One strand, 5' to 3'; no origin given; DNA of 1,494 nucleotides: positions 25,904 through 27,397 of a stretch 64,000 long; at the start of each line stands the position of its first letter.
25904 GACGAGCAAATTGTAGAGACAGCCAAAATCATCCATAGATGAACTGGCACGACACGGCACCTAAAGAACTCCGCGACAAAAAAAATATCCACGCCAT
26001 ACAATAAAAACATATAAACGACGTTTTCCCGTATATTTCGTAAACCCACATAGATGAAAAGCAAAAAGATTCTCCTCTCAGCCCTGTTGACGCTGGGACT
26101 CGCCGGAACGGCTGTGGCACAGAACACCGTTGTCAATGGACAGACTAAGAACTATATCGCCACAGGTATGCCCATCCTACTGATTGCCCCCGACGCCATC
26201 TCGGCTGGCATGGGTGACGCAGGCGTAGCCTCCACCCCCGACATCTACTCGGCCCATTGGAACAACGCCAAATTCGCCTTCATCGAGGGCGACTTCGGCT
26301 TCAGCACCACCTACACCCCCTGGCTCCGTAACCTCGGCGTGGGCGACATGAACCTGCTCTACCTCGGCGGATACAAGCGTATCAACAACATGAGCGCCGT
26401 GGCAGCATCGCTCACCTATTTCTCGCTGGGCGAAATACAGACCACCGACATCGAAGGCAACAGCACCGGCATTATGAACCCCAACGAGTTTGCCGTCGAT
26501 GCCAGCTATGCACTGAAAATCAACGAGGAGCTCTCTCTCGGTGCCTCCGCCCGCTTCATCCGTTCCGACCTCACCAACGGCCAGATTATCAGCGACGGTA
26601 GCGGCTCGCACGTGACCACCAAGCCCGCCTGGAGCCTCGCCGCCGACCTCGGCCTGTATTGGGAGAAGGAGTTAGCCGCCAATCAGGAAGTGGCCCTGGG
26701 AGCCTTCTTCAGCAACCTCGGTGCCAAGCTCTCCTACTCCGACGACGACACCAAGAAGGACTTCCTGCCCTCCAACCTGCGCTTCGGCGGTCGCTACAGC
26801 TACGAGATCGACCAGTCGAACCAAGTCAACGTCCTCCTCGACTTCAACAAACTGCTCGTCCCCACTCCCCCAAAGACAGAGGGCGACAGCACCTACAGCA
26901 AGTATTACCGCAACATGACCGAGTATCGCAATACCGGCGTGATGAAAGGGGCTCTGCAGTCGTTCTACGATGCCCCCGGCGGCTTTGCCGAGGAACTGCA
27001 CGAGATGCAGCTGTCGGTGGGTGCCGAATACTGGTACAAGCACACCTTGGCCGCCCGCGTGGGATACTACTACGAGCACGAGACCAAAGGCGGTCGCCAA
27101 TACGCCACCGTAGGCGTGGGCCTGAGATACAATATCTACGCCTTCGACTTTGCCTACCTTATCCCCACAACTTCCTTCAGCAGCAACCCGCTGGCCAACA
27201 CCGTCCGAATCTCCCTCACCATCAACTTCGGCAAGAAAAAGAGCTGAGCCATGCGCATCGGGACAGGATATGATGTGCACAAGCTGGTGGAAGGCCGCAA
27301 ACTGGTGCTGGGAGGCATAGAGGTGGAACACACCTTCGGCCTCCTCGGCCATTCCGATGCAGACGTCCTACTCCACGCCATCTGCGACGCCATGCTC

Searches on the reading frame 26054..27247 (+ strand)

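Call 55: search_protein_families(library=ncbifam, proteins=[window:26054-27247:+], max_evalue=0.00001)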
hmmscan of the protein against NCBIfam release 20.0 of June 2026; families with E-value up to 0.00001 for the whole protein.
window:26054-27247:+ (397 aa): 4 families
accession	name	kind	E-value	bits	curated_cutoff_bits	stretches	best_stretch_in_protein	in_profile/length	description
NF033710.1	T9SS_OM_PorV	equivalog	4.9e-131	437.3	250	1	21-392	8-367/367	type IX secretion system outer membrane channel protein PorV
NF033709.1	PorV_fam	subfamily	2.1e-115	385.8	90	1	37-392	2-326/326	PorV/PorQ family protein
NF033711.1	T9SS_PorQ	equivalog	3.9e-16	59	220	1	39-245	26-208/335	type IX secretion system protein PorQ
NF052325.1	PorVQ2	equivalog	4.8e-06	25.7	325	0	43-170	31-164/354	putative type IX sorting system protein PorV2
